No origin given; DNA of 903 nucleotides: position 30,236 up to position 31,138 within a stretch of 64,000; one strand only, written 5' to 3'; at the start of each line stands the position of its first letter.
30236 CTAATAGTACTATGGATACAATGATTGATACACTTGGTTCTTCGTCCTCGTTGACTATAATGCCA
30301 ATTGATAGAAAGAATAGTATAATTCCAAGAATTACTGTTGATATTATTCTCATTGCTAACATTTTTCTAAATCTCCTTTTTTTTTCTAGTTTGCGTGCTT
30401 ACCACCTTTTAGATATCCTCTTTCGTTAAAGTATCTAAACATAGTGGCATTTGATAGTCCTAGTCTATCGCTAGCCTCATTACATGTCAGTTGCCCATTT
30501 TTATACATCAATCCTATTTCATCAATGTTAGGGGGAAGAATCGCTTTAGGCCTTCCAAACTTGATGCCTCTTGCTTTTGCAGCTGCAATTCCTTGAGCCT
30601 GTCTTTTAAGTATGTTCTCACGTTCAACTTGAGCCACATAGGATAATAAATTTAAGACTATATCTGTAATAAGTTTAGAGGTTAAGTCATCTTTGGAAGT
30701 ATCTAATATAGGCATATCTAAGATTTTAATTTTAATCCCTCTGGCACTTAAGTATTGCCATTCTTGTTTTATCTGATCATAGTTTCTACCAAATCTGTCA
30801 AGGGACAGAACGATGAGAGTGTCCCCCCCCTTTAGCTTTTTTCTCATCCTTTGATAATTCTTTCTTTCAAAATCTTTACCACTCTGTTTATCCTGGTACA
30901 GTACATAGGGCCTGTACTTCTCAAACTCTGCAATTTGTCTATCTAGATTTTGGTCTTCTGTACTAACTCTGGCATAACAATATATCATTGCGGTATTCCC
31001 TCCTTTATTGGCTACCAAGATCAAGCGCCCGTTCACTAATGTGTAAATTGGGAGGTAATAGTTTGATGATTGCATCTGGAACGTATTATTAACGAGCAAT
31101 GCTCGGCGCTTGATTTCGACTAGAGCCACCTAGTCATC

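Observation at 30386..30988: G8 homopolymer inside the catalytic region of a Hin/Gin-type invertase that sits far from any tail-fibre gene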

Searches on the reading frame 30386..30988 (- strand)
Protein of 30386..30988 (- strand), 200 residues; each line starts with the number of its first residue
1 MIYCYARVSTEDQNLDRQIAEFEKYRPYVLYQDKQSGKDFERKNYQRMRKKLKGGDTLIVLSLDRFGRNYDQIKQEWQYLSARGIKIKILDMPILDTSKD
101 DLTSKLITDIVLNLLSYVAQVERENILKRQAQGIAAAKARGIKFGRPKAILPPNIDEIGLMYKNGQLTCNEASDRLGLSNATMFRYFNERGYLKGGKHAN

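Call 4: search_protein_families(library=pfam, proteins=[window:30386-30988:-], max_evalue=0.01)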
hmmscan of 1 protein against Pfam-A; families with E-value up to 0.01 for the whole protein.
window:30386-30988:- (200 aa): 2 families
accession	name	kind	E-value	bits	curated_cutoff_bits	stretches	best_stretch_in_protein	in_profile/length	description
PF00239.26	Resolvase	-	6.7e-29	101.3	23.3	1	2-141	1-143/145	Resolvase, N terminal domain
PF02796.21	HTH_7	-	0.00049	20.6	23.8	1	145-189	1-44/45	Helix-turn-helix domain of resolvase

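Call 8: find_homologous_proteins(query=window:30386-30988:-)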
Query window:30386-30988:- (200 aa): 7910 proteins with E <= 0.001 among 8000 candidates; the best 120 are listed.
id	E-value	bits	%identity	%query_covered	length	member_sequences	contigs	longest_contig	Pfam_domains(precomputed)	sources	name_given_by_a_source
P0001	1.0e-115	402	94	98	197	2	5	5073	PF00239.27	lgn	-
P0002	4.5e-107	374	84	100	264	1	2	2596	PF00239.27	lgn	-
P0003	2.1e-103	362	83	100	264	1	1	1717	PF00239.27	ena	-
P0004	4.1e-100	351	81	97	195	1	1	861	PF00239.27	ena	-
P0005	1.5e-84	300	67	96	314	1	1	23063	PF00239.27,PF13518.13,PF02796.22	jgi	-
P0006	5.4e-82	292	67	99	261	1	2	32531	PF00239.27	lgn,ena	-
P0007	1.2e-80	288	69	94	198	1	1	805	PF00239.27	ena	-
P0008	6.3e-80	285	67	96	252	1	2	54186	PF00239.27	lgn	-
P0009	9.3e-80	285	69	94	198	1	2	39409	PF00239.27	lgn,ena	-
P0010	1.2e-79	284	63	99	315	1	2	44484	PF00239.27,PF07453.20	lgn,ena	-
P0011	5.3e-79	282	65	99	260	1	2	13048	PF00239.27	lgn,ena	-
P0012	1.1e-78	281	66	95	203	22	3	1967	PF00239.27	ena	-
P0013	1.2e-78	281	65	97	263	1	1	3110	PF00239.27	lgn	-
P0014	2.6e-78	280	66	96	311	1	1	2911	PF00239.27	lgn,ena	-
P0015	9.2e-78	278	66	94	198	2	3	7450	PF00239.27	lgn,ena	-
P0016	2.3e-77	277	66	96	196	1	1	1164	PF00239.27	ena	-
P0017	2.4e-77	277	67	94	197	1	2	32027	PF00239.27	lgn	-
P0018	5.0e-77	276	64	97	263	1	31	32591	PF00239.27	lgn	-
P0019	5.5e-77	276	67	94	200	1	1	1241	PF00239.27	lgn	-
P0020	1.1e-76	275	65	97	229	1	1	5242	PF00239.27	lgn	-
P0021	1.2e-76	275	66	93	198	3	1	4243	PF00239.27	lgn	-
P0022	1.2e-76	275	66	96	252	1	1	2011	PF00239.27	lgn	-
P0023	3.8e-76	273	65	94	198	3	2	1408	PF00239.27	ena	-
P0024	4.5e-76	273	67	93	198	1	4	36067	PF00239.27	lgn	-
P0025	1.8e-75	271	64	95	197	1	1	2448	PF00239.27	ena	-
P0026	3.2e-75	270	64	95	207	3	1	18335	PF00239.27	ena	-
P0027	3.6e-75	270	63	97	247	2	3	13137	PF00239.27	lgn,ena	-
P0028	5.4e-75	269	65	93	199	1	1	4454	PF00239.27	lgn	-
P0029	2.7e-74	267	64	96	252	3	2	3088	PF00239.27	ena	-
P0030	3.7e-74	267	61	100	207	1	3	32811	PF00239.27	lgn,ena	-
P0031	5.9e-74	266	60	99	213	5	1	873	PF00239.27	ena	-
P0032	6.0e-74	266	66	93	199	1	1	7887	PF00239.27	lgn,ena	-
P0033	1.5e-73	265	62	98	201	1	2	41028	PF00239.27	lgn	-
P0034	1.6e-73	264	65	93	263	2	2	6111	PF00239.27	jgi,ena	-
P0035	1.8e-73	264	64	94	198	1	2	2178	PF00239.27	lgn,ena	-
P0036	2.0e-73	264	63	94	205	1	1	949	PF00239.27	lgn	-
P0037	2.6e-73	264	61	99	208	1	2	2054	PF00239.27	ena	-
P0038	3.8e-73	263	64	95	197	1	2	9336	PF00239.27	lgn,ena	-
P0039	6.4e-73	262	61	96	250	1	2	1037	PF00239.27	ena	-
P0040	9.0e-73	262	61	98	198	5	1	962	PF00239.27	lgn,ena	-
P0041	9.1e-73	262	67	90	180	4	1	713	PF00239.27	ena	-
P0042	1.3e-72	262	60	98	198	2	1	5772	PF00239.27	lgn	-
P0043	1.5e-72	261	65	92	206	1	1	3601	PF00239.27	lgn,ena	-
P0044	2.7e-72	260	63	96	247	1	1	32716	PF00239.27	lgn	-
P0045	9.8e-72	259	62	93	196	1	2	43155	PF00239.27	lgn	-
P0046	1.2e-71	258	60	95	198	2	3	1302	PF00239.27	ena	-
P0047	1.7e-71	258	61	99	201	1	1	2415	PF00239.27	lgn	-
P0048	4.6e-71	256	64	92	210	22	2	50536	PF00239.27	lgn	-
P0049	6.9e-71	256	62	98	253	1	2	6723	PF00239.27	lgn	-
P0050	1.1e-70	255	60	96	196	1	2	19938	PF00239.27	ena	-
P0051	2.5e-70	254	60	94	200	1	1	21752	PF00239.27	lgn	-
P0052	4.1e-70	253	59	96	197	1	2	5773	PF00239.27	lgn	-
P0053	6.1e-70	253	60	96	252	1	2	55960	PF00239.27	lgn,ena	-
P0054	2.3e-69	251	61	96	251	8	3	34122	PF00239.27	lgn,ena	-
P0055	3.8e-69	250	59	94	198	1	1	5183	PF00239.27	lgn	-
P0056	7.2e-69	249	61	95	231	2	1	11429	PF00239.27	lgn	-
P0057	1.6e-68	248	58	99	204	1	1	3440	PF00239.27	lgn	-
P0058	3.5e-67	244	59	95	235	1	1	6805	PF00239.27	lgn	-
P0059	9.0e-67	242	60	95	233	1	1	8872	PF00239.27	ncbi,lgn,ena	-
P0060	3.3e-66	241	58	95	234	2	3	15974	PF00239.27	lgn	-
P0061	1.0e-65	239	62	93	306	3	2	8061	PF00239.27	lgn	-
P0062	3.5e-64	234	57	95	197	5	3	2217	PF00239.27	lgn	-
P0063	3.0e-63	231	-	-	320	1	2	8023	PF00239.27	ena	-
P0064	1.7e-60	222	55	95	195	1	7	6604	PF00239.27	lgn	-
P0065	1.3e-56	209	54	94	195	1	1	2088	PF00239.27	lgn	-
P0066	5.3e-56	207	57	95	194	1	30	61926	PF00239.27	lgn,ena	-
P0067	6.1e-56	207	58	94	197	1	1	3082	PF00239.27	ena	-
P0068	1.1e-55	206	56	94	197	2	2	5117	PF00239.27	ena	-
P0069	3.9e-55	204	56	95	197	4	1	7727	PF00239.27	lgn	-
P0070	4.0e-55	204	57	94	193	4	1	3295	PF00239.27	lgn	-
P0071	6.4e-55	204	53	93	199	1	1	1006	PF00239.27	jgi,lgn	jgi:DNA invertase Pin-like site-specific DNA recombinase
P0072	1.5e-54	203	56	94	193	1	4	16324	PF00239.27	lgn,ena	-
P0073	1.9e-54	202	56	94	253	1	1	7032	PF00239.27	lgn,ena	-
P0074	2.6e-54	202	56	94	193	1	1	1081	PF00239.27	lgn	-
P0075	5.5e-54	201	56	95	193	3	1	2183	PF00239.27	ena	-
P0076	6.1e-54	201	51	95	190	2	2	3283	PF00239.27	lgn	-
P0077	7.1e-54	200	54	95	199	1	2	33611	PF00239.27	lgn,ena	-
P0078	8.3e-54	200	54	93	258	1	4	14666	PF00239.27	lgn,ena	-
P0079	1.4e-53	199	54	94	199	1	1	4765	PF00239.27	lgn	-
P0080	1.6e-53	199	51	98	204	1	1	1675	PF00239.27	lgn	-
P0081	1.6e-53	199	54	94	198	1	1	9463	PF00239.27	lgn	-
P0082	1.9e-53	199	55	96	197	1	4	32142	PF00239.27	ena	-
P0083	2.0e-53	199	54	93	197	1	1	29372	PF00239.27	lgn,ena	-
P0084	2.3e-53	199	54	95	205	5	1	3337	PF00239.27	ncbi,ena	-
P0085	2.5e-53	199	53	95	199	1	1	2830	PF00239.27,PF24001.2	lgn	-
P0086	2.5e-53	199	51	95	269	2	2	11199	PF00239.27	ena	-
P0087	2.9e-53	198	53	97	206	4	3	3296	PF00239.27,PF13384.13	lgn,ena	-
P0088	3.2e-53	198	55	94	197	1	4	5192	PF00239.27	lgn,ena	-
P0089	3.3e-53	198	53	93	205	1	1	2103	PF00239.27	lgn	-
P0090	4.1e-53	198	55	94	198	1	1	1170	PF20063.6,PF00239.27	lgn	-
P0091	4.1e-53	198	53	92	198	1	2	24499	PF00239.27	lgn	-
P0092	4.4e-53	198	51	97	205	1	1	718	PF00239.27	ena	-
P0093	4.6e-53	198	54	93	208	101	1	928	PF00239.27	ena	-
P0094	4.6e-53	198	51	95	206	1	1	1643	PF00239.27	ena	-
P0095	4.8e-53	198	50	98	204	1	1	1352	PF00239.27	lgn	-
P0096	4.9e-53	198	49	94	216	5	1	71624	PF00239.27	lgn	-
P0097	4.9e-53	198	55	94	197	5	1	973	PF00239.27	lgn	-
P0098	5.7e-53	197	53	95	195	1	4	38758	PF00239.27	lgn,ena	-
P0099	6.9e-53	197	52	94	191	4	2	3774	PF00239.27,PF13384.13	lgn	-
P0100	7.8e-53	197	52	94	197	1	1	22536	PF00239.27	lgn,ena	-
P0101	8.1e-53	197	53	93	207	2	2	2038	PF00239.27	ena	-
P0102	8.2e-53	197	53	94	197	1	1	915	PF00239.27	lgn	-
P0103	8.3e-53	197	54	92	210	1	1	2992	PF00239.27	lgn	-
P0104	8.4e-53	197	51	97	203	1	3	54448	PF00239.27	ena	-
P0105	8.7e-53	197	55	93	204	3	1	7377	PF00239.27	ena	-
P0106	9.3e-53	197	52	95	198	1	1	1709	PF00239.27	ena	-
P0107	9.9e-53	197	53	94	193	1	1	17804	PF00239.27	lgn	-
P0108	1.1e-52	197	53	92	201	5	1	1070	PF00239.27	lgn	-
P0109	1.1e-52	196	51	95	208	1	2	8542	PF00239.27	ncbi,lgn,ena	ncbi:MAG: recombinase family protein [Anaerovoracaceae bacterium]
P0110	1.2e-52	196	53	95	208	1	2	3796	PF00239.27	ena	-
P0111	1.2e-52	196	52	95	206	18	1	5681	PF00239.27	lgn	-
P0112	1.3e-52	196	50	97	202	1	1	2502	PF00239.27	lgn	-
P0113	1.5e-52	196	52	94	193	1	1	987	PF00239.27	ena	-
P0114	1.5e-52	196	52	95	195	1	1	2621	PF00239.27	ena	-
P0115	1.6e-52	196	51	96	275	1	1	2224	PF00239.27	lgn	-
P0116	1.7e-52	196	52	93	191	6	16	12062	PF00239.27,PF23442.2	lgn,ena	-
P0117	2.1e-52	196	50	95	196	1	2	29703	PF00239.27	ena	-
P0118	2.1e-52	196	53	94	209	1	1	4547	PF00239.27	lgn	-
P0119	2.2e-52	196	51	97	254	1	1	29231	PF00239.27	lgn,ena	-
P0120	2.3e-52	195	50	95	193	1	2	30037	PF00239.27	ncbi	-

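Call 9: find_related_loci(query=window:30386-30988:-, collection=genome_contigs, flank=6000)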
Query window:30386-30988:- (200 aa) in genome_contigs; peptide patterns used: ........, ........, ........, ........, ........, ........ (x = any residue, [..] = any of these).
599 stretches matched a pattern (row limit reached: there are more); 569 encode a relative of the query (tblastn E <= 1e-3); the best 80 are kept; 80 distinct loci.
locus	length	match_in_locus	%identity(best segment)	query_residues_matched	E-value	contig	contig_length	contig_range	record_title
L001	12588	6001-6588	50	2-189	1e-58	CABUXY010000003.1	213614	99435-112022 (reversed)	MAG TPA_asm: uncultured Collinsella sp. isolate MGYG-HGUT-04480 genome assembly, contig: GUT_GENOME276996_3, whole genom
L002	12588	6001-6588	50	2-189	1e-58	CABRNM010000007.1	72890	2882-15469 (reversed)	MAG TPA_asm: uncultured Collinsella sp. isolate MGYG-HGUT-01759 genome assembly, contig: GUT_GENOME106820_7, whole genom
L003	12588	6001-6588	49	2-189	1e-58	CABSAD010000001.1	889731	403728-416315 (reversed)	MAG TPA_asm: uncultured Collinsella sp. isolate MGYG-HGUT-02087 genome assembly, contig: GUT_GENOME127360_1, whole genom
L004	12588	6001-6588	50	2-189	1e-58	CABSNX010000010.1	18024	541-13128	MAG TPA_asm: uncultured Collinsella sp. isolate MGYG-HGUT-02759 genome assembly, contig: GUT_GENOME163427_10, whole geno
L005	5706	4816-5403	50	2-189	1e-58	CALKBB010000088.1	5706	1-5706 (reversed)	MAG TPA_asm: uncultured Collinsella sp. isolate ERR912157_bin.25_CONCOCT_v1.1_MAG genome assembly, contig: ERZ857653.859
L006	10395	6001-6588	50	2-189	1e-58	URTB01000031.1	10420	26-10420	uncultured Collinsella sp. isolate UMGS1319 genome assembly, contig: NODE_1121_length_10420_cov_11.913845, whole genome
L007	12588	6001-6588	49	2-189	2e-58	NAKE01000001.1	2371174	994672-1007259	MAG: Collinsella aerofaciens isolate LMAG:13 MEG_13_1, whole genome shotgun sequence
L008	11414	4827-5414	49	2-189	3e-58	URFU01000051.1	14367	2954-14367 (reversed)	uncultured Collinsella sp. isolate UMGS955 genome assembly, contig: NODE_2116_length_14367_cov_2.928481, whole genome sh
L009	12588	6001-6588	50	2-189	4e-58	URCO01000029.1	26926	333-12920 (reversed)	uncultured Collinsella sp. isolate UMGS878 genome assembly, contig: NODE_181_length_26926_cov_15.985375, whole genome sh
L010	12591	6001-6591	49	3-191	5e-58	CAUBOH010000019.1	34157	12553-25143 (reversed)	MAG TPA_asm: uncultured Collinsella sp. isolate SRR17382070_bin.42_MetaWRAP_v1.3_MAG genome assembly, contig: ERZ1870795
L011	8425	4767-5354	49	2-189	3e-58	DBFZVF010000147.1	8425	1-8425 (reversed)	MAG TPA_asm: Collinsella sp. isolate MAG7316 contig147, whole genome shotgun sequence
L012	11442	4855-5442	49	2-189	2e-58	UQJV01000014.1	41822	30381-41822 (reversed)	uncultured Collinsella sp. isolate UMGS358 genome assembly, contig: NODE_597_length_41822_cov_6.370771, whole genome sho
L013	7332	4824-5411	49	2-189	3e-58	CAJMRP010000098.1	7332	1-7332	TPA_asm: uncultured bacterium isolate ERR321640-bin.10 genome assembly, contig: NODE_7897_length_7332_cov_5.689845, whol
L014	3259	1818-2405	49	2-189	2e-58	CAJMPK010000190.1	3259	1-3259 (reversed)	TPA_asm: uncultured bacterium isolate ERR414464-bin.27 genome assembly, contig: NODE_11167_length_3259_cov_1.842697, who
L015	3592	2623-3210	50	2-189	3e-58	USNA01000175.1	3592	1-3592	uncultured Collinsella sp. isolate UMGS1879 genome assembly, contig: NODE_4919_length_3592_cov_3.94374, whole genome sho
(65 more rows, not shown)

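Call 12: search_protein_families(library=phrogs, proteins=[window:30386-30988:-], max_evalue=0.001)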
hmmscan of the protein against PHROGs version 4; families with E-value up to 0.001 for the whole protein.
window:30386-30988:- (200 aa): 4 families
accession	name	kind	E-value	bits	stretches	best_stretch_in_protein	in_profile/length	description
phrog_125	-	DNA, RNA and nucleotide metabolism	1.9e-52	179.3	1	1-194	21-207/254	DNA invertase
phrog_95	-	integration and excision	6.7e-16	59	1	4-142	92-238/651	integrase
phrog_6620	-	integration and excision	3.3e-06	27.8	1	3-108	59-170/201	transposase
phrog_8275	-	DNA, RNA and nucleotide metabolism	0.00022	22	1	1-48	1-48/51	DNA invertase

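Call 16: find_encoding_contigs(protein=window:30386-30988:-, flank=10000, max_places=10)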
Protein window:30386-30988:- (200 aa): 2 contigs read that carry it; 1 place shown.
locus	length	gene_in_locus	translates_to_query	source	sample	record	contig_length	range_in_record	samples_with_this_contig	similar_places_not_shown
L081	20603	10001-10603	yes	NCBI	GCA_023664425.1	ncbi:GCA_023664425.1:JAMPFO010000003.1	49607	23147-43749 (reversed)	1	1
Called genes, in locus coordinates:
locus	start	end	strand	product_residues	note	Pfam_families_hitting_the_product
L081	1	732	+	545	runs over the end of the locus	-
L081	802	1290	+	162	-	PF04892:VanZ-LLP1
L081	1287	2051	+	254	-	PF01026:TatD_DNase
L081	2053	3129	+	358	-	PF00089:Trypsin, PF13365:Trypsin_2, PF13180:PDZ_2 (weak), PF17820:PDZ_6 (faint)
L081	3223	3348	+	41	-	-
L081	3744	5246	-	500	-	PF00239:Resolvase, PF07508:Recombinase, PF13408:Zn_ribbon_recom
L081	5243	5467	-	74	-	-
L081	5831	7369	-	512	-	PF13289:SIR2_2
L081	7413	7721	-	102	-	PF01381:HTH_3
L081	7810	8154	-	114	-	PF12844:HTH_19, PF13560:HTH_31 (weak), PF01381:HTH_3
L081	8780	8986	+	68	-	PF01381:HTH_3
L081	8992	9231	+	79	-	-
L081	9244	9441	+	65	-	-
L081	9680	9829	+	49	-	-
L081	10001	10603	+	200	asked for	PF00239:Resolvase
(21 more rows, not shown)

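Call 17: find_encoding_contigs(protein=P0001, flank=10000, max_places=10)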
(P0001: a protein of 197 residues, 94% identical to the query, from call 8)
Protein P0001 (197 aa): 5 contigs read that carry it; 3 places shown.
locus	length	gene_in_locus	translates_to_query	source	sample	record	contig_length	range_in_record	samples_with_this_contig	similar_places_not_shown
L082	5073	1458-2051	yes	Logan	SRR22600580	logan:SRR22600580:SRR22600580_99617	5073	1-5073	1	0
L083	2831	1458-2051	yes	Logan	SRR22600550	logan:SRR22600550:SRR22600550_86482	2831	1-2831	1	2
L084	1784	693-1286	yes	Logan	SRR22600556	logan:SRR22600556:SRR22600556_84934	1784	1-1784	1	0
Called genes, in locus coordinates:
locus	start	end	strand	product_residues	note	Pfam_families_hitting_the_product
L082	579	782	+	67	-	PF01381:HTH_3, PF13443:HTH_26 (faint)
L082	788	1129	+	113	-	-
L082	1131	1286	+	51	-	-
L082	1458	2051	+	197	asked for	PF00239:Resolvase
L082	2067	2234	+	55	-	-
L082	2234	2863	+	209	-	-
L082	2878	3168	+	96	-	-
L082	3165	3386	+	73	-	-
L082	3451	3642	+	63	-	PF12844:HTH_19 (weak), PF13443:HTH_26 (weak), PF01381:HTH_3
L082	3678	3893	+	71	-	-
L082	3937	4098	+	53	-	-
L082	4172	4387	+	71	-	-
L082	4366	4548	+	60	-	-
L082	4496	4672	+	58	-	-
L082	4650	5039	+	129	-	-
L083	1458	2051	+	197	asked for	PF00239:Resolvase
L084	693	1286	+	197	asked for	PF00239:Resolvase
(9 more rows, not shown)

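Call 23: find_related_loci(query=A1, collection=viral_contigs, flank=8000)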
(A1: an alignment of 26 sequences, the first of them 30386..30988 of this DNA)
Query A1 (200 aa) in viral_contigs; peptide patterns used: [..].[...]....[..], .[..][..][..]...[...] (x = any residue, [..] = any of these).
493 stretches matched a pattern; 384 encode a relative of the query (tblastn E <= 1e-3); the best 80 are kept; 80 distinct loci.
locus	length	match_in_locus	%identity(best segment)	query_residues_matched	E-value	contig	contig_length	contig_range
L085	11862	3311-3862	64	3-186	5e-77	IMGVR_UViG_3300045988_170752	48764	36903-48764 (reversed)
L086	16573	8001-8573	52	2-189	3e-59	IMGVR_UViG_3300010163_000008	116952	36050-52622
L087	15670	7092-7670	53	2-189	1e-56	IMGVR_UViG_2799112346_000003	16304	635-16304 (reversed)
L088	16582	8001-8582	49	1-190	3e-56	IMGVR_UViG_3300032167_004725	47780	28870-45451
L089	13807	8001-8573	49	1-194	5e-56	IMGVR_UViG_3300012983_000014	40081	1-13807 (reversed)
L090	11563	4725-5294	53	3-189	4e-55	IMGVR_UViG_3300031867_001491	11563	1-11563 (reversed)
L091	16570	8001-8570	48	3-190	5e-55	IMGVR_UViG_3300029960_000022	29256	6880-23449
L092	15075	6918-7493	48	3-189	7e-54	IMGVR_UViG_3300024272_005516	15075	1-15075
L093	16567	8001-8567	49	1-184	1e-53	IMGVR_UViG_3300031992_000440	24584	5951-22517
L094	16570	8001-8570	48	3-189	2e-53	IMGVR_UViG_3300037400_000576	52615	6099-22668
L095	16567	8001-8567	49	1-184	1e-53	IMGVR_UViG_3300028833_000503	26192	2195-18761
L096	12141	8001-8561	47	2-187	6e-53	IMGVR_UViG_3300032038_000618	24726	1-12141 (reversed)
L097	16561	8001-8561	48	2-185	2e-52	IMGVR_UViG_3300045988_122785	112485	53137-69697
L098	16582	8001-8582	48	1-190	5e-52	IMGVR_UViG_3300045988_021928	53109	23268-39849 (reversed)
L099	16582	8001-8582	48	1-190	5e-52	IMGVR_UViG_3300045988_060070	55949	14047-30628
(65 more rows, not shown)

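Call 28: find_encoding_contigs(protein=P0002, flank=10000, max_places=4)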
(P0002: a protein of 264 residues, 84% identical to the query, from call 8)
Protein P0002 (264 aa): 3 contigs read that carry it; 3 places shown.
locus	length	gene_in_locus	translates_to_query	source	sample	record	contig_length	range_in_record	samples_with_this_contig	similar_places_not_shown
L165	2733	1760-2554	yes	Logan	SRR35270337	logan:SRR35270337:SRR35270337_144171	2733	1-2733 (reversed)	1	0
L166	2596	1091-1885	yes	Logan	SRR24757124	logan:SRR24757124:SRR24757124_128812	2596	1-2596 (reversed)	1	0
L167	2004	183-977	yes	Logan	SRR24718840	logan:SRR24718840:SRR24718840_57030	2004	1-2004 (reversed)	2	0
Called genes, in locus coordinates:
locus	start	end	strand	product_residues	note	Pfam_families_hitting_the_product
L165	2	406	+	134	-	?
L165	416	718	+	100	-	PF12957:DUF3846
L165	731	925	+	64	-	-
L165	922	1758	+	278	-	PF00929:RNase_T, PF13482:RNase_H_2 (weak)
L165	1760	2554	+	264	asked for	PF00239:Resolvase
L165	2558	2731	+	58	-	?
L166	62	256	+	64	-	-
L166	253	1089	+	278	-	PF00929:RNase_T, PF13482:RNase_H_2 (weak)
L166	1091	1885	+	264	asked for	PF00239:Resolvase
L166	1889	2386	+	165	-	PF13392:HNH_3 (weak)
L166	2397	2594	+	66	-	?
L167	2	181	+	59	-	?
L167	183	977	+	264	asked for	PF00239:Resolvase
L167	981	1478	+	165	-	PF13392:HNH_3 (weak)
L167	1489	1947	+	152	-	-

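Call 29: find_encoding_contigs(protein=P0008, flank=10000, max_places=4)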
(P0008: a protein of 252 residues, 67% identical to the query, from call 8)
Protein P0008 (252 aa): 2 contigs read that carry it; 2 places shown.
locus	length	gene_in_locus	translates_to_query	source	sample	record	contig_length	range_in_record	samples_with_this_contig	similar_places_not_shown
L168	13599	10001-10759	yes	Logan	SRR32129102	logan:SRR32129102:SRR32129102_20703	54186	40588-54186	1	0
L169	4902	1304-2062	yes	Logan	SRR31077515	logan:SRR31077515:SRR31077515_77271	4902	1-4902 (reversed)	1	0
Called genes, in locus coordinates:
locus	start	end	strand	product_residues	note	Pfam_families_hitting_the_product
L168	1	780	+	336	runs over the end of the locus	-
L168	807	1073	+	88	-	-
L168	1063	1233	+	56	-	-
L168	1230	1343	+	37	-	-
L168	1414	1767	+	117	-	-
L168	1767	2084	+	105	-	-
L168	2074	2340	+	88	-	-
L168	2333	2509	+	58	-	-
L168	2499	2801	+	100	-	-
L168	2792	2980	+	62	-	-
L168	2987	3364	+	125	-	-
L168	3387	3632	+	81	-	-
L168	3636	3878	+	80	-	-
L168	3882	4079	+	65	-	-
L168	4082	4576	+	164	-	-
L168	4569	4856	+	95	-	-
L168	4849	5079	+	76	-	-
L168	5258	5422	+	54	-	-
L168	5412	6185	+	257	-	PF09681:Phage_rep_org_N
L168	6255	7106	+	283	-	-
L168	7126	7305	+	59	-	-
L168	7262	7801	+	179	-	-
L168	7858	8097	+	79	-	-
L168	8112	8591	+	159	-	PF09643:YopX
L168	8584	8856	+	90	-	-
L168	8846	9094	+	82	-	-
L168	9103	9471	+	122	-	-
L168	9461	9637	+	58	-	-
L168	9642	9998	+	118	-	-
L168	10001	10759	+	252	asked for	PF00239:Resolvase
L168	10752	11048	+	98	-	-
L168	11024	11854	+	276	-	-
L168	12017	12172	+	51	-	-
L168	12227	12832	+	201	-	-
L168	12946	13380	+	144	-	PF03013:Pyr_excise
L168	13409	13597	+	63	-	?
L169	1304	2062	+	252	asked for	PF00239:Resolvase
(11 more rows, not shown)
